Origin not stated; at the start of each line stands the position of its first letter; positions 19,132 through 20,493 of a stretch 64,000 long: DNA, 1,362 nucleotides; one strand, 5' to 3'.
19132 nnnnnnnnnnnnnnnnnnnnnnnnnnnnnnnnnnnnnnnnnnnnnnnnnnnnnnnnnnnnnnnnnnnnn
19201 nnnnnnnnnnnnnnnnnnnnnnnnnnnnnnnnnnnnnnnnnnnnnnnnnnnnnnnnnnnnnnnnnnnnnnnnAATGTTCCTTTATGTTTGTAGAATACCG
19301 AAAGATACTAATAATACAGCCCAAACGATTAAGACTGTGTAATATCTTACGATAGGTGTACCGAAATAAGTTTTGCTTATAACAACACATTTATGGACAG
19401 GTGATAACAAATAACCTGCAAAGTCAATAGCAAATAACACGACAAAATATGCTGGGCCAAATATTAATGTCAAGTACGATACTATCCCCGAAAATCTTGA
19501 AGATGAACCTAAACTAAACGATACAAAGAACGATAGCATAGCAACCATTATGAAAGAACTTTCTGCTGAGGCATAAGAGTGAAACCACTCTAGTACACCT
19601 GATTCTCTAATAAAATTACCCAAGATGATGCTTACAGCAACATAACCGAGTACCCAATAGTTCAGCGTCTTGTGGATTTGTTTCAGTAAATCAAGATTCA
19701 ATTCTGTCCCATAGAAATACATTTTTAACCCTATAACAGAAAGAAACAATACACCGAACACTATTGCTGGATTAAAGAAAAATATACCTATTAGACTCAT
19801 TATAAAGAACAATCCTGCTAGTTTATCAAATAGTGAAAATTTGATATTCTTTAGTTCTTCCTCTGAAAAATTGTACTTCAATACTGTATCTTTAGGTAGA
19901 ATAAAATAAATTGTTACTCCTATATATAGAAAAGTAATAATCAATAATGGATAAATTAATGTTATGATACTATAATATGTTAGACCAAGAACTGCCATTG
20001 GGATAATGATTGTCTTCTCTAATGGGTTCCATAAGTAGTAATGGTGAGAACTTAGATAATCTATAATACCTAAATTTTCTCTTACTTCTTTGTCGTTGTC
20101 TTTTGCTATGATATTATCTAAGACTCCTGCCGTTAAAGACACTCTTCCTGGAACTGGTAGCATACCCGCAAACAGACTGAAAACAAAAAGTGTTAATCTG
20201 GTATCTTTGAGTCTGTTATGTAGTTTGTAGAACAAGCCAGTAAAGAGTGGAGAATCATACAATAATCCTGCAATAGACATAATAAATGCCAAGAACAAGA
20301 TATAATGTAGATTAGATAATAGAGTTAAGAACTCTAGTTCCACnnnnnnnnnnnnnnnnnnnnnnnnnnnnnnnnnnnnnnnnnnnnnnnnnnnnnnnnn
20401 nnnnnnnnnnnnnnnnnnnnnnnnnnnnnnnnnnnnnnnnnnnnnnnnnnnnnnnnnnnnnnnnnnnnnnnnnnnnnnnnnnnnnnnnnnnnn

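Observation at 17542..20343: Phage-encoded TonB-dependent-receptor-like outer-membrane protein with an upstream polytopic membrane protein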

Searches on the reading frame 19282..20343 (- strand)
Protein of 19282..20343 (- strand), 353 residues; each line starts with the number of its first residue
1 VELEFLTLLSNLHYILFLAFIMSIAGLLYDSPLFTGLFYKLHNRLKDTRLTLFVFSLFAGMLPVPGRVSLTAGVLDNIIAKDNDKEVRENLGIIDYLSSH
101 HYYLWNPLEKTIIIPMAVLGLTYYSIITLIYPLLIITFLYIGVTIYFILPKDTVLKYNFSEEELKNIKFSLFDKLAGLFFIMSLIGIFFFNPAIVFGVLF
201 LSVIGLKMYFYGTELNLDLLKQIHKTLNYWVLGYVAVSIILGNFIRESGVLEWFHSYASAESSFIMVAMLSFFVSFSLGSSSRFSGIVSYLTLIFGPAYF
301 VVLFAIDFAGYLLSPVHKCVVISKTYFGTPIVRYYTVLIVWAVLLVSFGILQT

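Call 3: search_protein_families(library=pfam, proteins=[window:19282-20343:-], max_evalue=1)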
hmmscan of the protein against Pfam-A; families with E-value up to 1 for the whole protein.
window:19282-20343:- (353 aa): 1 family
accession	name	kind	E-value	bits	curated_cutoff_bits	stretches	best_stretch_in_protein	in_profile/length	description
PF04165.18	DUF401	-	3.8e-14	53.3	24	1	36-349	78-386/393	Protein of unknown function (DUF401)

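Call 4: search_protein_families(library=ncbifam, proteins=[window:19282-20343:-], max_evalue=1)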
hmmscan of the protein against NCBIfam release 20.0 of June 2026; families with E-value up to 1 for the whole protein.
window:19282-20343:- (353 aa): 1 family
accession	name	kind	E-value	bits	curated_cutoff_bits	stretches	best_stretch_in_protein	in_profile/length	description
TIGR00529.1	AF0261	hypoth_equivalog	1.2e-18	67.7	378.4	1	11-351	58-382/387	TIGR00529 family membrane protein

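Call 5: search_protein_families(library=phrogs, proteins=[window:19282-20343:-], max_evalue=0.01)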
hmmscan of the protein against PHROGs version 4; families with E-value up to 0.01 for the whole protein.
window:19282-20343:- (353 aa): 1 family
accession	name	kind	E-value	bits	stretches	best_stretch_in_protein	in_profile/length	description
phrog_14035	-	unknown function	2.5e-66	225.5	1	13-353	13-342/345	-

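Call 11: search_dna_similar(query=window:19282-20343:-, collection=phages, mode=protein, max_rows=30, max_evalue=0.001)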
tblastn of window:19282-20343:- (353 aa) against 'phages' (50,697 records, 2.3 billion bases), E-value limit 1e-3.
Records with a match: 12; places in all: 12; records where one place covers at least 80% of the query: 1.
Best place of each record, by identity: <60% 12.
By first word of the organism name: Synechococcus 9; Ralstonia 3.
By host as written in the record: - 4; Synechococcus sp. 4; Ralstonia solanacearum 3; Synechococcus sp. WH 8102 1.
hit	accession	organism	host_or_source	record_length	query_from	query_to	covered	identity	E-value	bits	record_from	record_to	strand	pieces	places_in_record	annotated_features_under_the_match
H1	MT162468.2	Synechococcus phage S-H25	Synechococcus sp. WH 8102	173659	5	351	98%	32.3%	6e-34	138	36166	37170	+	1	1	hypothetical protein (x2)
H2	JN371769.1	Synechococcus phage metaG-MbCM1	-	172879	14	353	48%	45.2%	4e-18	158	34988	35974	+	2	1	hypothetical protein Glov_0511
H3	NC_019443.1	Synechococcus phage metaG-MbCM1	-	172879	14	353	48%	45.2%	4e-18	158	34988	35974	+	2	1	hypothetical protein Glov_0511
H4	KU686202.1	Synechococcus phage S-CAM4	Synechococcus sp.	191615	7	353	50%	42.3%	2e-20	164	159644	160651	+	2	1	hypothetical protein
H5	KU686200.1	Synechococcus phage S-CAM4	Synechococcus sp.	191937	7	353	50%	42.3%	2e-20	164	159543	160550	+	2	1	hypothetical protein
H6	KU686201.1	Synechococcus phage S-CAM4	Synechococcus sp.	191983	7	353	50%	42.3%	2e-20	164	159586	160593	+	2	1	hypothetical protein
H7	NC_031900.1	Synechococcus phage S-CAM4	Synechococcus sp.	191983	7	353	50%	42.3%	2e-20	164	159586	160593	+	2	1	hypothetical protein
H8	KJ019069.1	Synechococcus phage ACG-2014j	-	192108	7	353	50%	42.3%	2e-20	164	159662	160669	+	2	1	hypothetical protein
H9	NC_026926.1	Synechococcus phage ACG-2014j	-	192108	7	353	50%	42.3%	2e-20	164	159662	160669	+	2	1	hypothetical protein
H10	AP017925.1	Ralstonia phage RP31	Ralstonia solanacearum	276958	15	353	47%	40.9%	6e-16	139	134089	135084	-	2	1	hypothetical protein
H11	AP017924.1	Ralstonia phage RP12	Ralstonia solanacearum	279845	15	353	47%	40.9%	6e-16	139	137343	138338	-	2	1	hypothetical protein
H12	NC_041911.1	Ralstonia phage RP12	Ralstonia solanacearum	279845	15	353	47%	40.9%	6e-16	139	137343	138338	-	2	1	hypothetical protein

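Call 13: get_annotated_region(hit=H1, flank=5000)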
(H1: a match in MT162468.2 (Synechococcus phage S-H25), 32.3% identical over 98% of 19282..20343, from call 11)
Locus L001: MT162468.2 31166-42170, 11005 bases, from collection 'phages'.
description: Synechococcus phage S-H25, complete genome.
organism: Synechococcus phage S-H25 (NCBI taxid 2718941)
taxonomy: Viruses; Duplodnaviria; Heunggongvirae; Uroviricota; Caudoviricetes; Kyanoviridae; Tefnutvirus
host: Synechococcus sp. WH 8102; source: -; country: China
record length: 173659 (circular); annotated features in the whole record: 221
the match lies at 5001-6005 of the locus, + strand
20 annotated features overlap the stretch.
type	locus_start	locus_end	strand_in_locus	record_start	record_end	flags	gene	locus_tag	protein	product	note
CDS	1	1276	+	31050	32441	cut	-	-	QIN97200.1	hypothetical protein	-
CDS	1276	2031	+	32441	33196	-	-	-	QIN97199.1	hypothetical protein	-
CDS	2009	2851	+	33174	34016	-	-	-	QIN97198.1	hypothetical protein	-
CDS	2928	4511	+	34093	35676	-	-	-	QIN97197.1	hypothetical protein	-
CDS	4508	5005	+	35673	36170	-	-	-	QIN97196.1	hypothetical protein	-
CDS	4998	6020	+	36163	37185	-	-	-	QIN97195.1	hypothetical protein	-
CDS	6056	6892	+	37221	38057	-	-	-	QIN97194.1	hypothetical protein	-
CDS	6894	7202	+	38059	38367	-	-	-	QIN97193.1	hypothetical protein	-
CDS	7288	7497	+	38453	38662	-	-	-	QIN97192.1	hypothetical protein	-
CDS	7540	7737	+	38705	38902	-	-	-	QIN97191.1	hypothetical protein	-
CDS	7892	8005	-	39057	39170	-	-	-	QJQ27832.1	hypothetical protein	-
CDS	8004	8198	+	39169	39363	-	-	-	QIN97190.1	hypothetical protein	-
CDS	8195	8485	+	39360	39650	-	-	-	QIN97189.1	hypothetical protein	-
CDS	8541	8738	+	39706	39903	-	-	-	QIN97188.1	hypothetical protein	-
CDS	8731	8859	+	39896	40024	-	-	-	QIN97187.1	hypothetical protein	-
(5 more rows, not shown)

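Call 14: get_annotated_region(hit=H4, flank=5000)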
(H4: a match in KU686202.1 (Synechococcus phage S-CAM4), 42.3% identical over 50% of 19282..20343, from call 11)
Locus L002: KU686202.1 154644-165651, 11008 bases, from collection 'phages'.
description: Synechococcus phage S-CAM4 isolate 1010NB23, complete genome.
organism: Synechococcus phage S-CAM4 (NCBI taxid 1883367)
taxonomy: Viruses; Duplodnaviria; Heunggongvirae; Uroviricota; Caudoviricetes; Kyanoviridae; Potamoivirus; Potamoivirus cam4
host: Synechococcus sp.; source: -; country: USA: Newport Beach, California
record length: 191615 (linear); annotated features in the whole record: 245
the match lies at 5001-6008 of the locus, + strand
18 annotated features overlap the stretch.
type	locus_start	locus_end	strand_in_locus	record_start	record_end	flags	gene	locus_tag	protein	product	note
CDS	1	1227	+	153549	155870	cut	-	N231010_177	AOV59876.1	ribonucleotide reductase of class Ia (aerobic) alpha subunit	-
CDS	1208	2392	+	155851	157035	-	-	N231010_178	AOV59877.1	ribonucleotide reductase of class Ia (aerobic) beta subunit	-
CDS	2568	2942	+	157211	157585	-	-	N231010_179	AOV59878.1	hypothetical protein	-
CDS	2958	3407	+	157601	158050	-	-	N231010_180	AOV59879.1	hypothetical protein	-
tRNA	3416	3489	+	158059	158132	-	-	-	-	tRNA-Arg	tRNA-Arg-TCT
tRNA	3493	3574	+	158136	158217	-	-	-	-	tRNA-Leu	tRNA-Leu-TAG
tRNA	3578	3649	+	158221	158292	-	-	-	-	tRNA-Val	tRNA-Val-TAC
CDS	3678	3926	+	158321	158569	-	-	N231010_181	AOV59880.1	hypothetical protein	-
CDS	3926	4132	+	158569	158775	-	-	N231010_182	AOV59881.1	hypothetical protein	-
CDS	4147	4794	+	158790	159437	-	-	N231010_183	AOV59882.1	transaldolase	-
CDS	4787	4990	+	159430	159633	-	-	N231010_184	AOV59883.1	PhDYefM tox-ant domain protein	PhDYefM tox-ant domain, T4-like GC859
CDS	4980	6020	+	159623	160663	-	-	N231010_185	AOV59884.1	hypothetical protein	-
CDS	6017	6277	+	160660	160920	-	-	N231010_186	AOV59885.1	hypothetical protein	gp206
CDS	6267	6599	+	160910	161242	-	-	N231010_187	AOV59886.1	hypothetical protein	-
tRNA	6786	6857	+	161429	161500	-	-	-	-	tRNA-Gly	tRNA-Gly-TCC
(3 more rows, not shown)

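Call 15: get_annotated_region(hit=H12, flank=5000)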
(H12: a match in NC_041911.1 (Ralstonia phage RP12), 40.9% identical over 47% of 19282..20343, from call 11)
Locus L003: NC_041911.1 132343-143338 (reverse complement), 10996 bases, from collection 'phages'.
description: Ralstonia phage RP12 DNA, complete genome.
organism: Ralstonia phage RP12 (NCBI taxid 1923889)
taxonomy: Viruses; Duplodnaviria; Heunggongvirae; Uroviricota; Caudoviricetes; Ripduovirus; Ripduovirus RP12
host: Ralstonia solanacearum; source: -; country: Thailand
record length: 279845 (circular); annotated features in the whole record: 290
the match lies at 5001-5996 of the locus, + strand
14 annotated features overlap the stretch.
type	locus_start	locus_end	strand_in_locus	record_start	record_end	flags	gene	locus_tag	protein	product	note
CDS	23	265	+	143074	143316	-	-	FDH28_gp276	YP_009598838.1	hypothetical protein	ORF145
CDS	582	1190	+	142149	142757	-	-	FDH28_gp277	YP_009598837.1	hypothetical protein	ORF144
CDS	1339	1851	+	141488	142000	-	-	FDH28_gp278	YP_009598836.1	hypothetical protein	ORF143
CDS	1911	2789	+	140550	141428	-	-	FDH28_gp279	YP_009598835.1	hypothetical protein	ORF142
CDS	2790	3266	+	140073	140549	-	-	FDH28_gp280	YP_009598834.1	hypothetical protein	ORF141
CDS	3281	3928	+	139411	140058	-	-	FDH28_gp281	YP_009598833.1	hypothetical protein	ORF140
CDS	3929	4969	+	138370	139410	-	-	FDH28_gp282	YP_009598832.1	hypothetical protein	ORF139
CDS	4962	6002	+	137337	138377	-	-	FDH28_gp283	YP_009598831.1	hypothetical protein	ORF138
CDS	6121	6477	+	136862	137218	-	-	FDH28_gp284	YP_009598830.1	hypothetical protein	ORF137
CDS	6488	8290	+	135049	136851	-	-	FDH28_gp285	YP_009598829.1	virion structural protein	ORF136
CDS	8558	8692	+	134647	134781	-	-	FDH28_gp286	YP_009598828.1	hypothetical protein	ORF135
CDS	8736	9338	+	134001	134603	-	-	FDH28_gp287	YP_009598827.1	dCTP deaminase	ORF134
CDS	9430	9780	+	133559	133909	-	-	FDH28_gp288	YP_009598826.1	hypothetical protein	ORF133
CDS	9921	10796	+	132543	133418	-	-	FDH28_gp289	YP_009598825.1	hypothetical protein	ORF132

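Call 28: find_homologous_proteins(query=window:19282-20343:-, max_evalue=0.00001)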
Query window:19282-20343:- (353 aa): 435 proteins with E <= 0.00001 among 7800 candidates; the best 120 are listed.
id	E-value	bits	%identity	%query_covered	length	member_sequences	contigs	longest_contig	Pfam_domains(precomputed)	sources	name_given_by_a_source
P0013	2.1e-207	707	100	94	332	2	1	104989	PF04165.18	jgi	-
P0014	6.7e-114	399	56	97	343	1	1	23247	-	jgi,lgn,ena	-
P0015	8.2e-72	261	46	96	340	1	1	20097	PF04165.18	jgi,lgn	-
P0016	3.2e-65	239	43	96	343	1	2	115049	PF04165.18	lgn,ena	-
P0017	3.4e-63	233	42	97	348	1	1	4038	PF04165.18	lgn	-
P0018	1.5e-61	227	43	95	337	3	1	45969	PF04165.18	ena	-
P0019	2.9e-61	226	37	96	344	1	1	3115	PF04165.18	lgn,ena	-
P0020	4.7e-60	222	38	96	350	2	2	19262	PF04165.18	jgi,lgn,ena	jgi:uncharacterized protein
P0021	5.7e-60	222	40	97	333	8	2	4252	PF04165.18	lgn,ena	-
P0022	6.1e-60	222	38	98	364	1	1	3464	PF04165.18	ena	-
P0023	1.5e-59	221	39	95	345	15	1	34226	PF04165.18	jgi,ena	jgi:hypothetical protein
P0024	2.6e-59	220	41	97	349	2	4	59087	PF04165.18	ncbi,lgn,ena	-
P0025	6.0e-59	219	38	98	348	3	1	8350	-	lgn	-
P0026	1.2e-58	218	36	98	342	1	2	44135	PF04165.18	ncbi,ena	ncbi:MAG: DUF401 family protein [Pseudomonadales bacterium]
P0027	1.5e-58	217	37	99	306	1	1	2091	PF04165.18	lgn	-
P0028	1.6e-58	217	40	98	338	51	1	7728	PF04165.18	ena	-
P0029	1.6e-58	217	37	96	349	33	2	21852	PF04165.18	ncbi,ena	-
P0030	2.0e-58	217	36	95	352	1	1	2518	PF04165.18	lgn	-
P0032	5.2e-58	216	37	94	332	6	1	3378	PF04165.18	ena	-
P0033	5.3e-58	216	37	96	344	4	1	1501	PF04165.18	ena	-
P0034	7.7e-58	215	41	48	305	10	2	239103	PF04165.18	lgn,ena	-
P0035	8.0e-58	215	37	96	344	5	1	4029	PF04165.18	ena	-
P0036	8.9e-58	215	36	96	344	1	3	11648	PF04165.18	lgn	-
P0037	1.1e-57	215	39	97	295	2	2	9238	PF04165.18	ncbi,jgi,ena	jgi:hypothetical protein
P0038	1.4e-57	214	38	94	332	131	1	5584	PF04165.18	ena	-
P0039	1.4e-57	214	38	97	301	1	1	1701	PF04165.18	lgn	-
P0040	1.7e-57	214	36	93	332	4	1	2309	PF04165.18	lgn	-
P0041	3.7e-57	213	37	96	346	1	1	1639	PF04165.18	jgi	-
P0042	4.0e-57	213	38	94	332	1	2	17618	PF04165.18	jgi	jgi:hypothetical protein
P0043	4.6e-57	212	36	98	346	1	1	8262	PF04165.18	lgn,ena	-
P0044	5.2e-57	212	36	98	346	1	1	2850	PF04165.18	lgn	-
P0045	5.9e-57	212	36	98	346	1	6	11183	PF04165.18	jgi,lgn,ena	jgi:hypothetical protein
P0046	7.4e-57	212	36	98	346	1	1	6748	PF04165.18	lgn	-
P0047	7.5e-57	212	36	98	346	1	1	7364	PF04165.18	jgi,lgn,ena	-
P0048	9.1e-57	211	36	98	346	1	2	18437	PF04165.18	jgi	jgi:hypothetical protein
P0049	9.6e-57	211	36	99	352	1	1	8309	PF04165.18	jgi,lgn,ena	-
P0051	1.0e-56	211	36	98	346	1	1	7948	PF04165.18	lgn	-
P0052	1.3e-56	211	36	98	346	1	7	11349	PF04165.18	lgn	-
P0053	1.4e-56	211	36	98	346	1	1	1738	PF04165.18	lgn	-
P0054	2.5e-56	210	39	98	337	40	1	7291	PF04165.18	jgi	jgi:hypothetical protein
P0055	3.3e-56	210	46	84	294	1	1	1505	PF04165.18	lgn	-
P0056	3.5e-56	210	37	93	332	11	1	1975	PF04165.18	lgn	-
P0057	3.9e-56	209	35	95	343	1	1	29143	PF04165.18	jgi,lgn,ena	-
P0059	3.9e-56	209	37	97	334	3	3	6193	PF04165.18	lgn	-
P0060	4.2e-56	209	37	96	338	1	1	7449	PF04165.18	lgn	-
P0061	5.8e-56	209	35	98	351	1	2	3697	PF04165.18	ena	-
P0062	6.0e-56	209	36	95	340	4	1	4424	PF04165.18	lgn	-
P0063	6.1e-56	209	36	96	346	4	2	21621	PF04165.18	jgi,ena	-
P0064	6.3e-56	209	36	99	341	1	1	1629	PF04165.18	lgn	-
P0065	7.0e-56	209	39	94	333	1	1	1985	PF04165.18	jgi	jgi:hypothetical protein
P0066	8.2e-56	208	35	96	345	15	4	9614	PF04165.18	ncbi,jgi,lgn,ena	jgi:hypothetical protein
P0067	1.1e-55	208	36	96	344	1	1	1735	PF04165.18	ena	-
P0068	1.3e-55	208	36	96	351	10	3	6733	PF04165.18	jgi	-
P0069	1.4e-55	208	38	96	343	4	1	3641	PF04165.18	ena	-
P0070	1.4e-55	208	37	97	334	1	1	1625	PF04165.18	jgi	jgi:hypothetical protein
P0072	1.5e-55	207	37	97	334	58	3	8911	PF04165.18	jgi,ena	jgi:hypothetical protein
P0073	1.6e-55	207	37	97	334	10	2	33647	PF04165.18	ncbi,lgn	-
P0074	1.7e-55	207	37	97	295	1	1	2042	PF04165.18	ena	-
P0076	1.8e-55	207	37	97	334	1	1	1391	PF04165.18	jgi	jgi:hypothetical protein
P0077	2.0e-55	207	37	97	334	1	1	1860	PF04165.18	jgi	jgi:hypothetical protein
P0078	2.4e-55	207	38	98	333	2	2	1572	PF04165.18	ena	-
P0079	2.6e-55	207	36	97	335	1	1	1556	PF04165.18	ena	-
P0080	2.9e-55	207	36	94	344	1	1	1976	PF04165.18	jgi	-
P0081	3.0e-55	207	37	97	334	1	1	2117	PF04165.18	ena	-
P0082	3.4e-55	206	37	97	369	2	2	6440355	PF04165.18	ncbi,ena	-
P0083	3.8e-55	206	35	92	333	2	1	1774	PF04165.18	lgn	-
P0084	4.9e-55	206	37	97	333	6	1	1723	PF04165.18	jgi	jgi:hypothetical protein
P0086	6.0e-55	206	37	95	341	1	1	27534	PF04165.18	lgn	-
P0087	6.0e-55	206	37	97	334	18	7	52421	PF04165.18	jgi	-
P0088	6.2e-55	205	37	97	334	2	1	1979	PF04165.18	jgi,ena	-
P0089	7.4e-55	205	37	94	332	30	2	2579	PF04165.18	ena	-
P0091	8.0e-55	205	36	98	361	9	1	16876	PF04165.18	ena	-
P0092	8.3e-55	205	37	96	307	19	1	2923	PF04165.18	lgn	-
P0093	1.1e-54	205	37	96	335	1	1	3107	PF04165.18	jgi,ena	jgi:hypothetical protein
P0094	1.2e-54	205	37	97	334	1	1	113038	PF04165.18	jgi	jgi:hypothetical protein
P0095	1.3e-54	204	36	96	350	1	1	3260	PF04165.18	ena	-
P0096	1.5e-54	204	37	92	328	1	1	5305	PF04165.18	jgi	jgi:hypothetical protein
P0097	1.6e-54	204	38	97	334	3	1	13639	PF04165.18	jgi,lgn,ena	-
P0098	1.6e-54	204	39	97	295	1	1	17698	PF04165.18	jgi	-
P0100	2.6e-54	203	37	97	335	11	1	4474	PF04165.18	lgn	-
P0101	2.6e-54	203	38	97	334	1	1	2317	PF04165.18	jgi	jgi:hypothetical protein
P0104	3.9e-54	203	38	93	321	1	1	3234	PF04165.18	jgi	jgi:hypothetical protein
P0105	4.9e-54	203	37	97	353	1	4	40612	PF04165.18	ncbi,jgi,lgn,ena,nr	ncbi:MAG: DUF401 family protein [Proteobacteria bacterium]|nr:DUF401 family protein [Pseudomonadota 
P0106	7.1e-54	202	48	36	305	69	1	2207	PF04165.18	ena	-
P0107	8.2e-54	202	35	99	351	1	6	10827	PF04165.18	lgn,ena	-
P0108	8.4e-54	202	37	94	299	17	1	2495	PF04165.18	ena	-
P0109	9.7e-54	202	36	96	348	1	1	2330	PF04165.18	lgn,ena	-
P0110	1.0e-53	202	37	98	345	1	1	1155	PF04165.18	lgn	-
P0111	1.2e-53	201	38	98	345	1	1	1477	PF04165.18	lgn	-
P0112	1.2e-53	201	38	97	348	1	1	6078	PF04165.18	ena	-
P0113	1.4e-53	201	37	97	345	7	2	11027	PF04165.18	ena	-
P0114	1.6e-53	201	37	98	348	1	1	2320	PF04165.18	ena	-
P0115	1.7e-53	201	38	93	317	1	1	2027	PF04165.18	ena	-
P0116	1.8e-53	201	35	97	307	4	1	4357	PF04165.18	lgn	-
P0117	1.9e-53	201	36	99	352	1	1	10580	PF04165.18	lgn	-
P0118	2.0e-53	201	36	96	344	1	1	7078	PF04165.18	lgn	-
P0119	2.0e-53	200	37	97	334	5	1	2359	PF04165.18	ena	-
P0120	2.1e-53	200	35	98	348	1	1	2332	PF04165.18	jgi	jgi:hypothetical protein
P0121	2.1e-53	200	35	97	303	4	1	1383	PF04165.18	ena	-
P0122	2.4e-53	200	37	98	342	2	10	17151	PF04165.18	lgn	-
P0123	2.9e-53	200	36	98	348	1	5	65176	PF04165.18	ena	-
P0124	2.9e-53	200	36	98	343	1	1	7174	PF04165.18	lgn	-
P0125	3.0e-53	200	35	98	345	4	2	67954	PF04165.18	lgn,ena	-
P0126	3.1e-53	200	35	93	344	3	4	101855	PF04165.18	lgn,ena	-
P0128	4.7e-53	199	35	98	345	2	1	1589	PF04165.18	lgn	-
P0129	4.9e-53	199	38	97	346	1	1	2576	PF04165.18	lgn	-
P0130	5.2e-53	199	37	98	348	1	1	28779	PF04165.18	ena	-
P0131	6.0e-53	199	36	98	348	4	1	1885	PF04165.18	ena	-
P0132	6.7e-53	199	36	96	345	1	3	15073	PF04165.18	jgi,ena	jgi:hypothetical protein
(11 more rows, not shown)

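Call 29: find_encoding_contigs(protein=P0082, flank=8000, max_places=2)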
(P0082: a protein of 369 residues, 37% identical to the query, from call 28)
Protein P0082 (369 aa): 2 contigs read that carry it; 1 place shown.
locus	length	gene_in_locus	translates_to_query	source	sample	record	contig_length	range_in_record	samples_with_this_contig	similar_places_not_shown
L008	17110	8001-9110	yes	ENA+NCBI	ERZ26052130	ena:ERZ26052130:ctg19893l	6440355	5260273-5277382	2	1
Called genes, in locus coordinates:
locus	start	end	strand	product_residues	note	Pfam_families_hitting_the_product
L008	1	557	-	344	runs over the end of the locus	-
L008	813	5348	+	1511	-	PF20129:DUF6519, PF10102:DUF2341, PF13385:Laminin_G_3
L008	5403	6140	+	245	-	-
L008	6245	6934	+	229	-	PF27318:HI1402_helical (weak)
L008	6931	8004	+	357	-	-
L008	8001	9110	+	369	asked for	PF04165:DUF401 (weak)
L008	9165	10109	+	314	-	PF01734:Patatin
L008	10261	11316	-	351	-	PF07787:TMEM43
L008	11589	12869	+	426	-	PF00211:Guanylate_cyc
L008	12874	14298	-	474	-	PF04248:NTP_transf_9, PF00962:A_deaminase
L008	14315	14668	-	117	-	PF01740:STAS, PF13466:STAS_2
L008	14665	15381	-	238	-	PF04028:DUF374 (weak)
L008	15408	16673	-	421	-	PF01773:Nucleos_tra2_N, PF07670:Gate, PF07662:Nucleos_tra2_C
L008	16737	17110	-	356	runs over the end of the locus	PF18152:DAHP_snth_FXD (weak), PF00793:DAHP_synth_1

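Call 30: find_encoding_contigs(protein=P0014, flank=8000, max_places=2)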
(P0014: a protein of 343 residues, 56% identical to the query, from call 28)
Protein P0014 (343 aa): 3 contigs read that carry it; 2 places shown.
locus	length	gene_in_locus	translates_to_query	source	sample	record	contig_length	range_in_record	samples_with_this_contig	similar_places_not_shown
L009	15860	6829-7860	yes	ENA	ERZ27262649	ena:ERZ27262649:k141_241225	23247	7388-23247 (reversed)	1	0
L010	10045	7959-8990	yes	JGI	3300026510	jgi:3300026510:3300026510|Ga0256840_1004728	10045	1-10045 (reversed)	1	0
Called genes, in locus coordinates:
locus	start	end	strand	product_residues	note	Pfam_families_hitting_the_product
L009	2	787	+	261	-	?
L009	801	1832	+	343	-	-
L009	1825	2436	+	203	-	PF13578:Methyltransf_24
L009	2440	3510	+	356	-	-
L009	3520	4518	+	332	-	-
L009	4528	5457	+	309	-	PF13385:Laminin_G_3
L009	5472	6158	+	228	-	-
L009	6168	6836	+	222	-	-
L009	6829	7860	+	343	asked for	-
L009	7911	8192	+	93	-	-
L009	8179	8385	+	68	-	-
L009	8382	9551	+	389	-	PF04055:Radical_SAM, PF13353:Fer4_12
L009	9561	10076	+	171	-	-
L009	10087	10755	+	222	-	-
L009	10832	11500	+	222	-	-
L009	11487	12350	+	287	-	-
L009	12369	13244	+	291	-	PF04055:Radical_SAM (weak)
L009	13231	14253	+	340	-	PF04055:Radical_SAM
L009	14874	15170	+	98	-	-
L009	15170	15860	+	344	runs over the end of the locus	-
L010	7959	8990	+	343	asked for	-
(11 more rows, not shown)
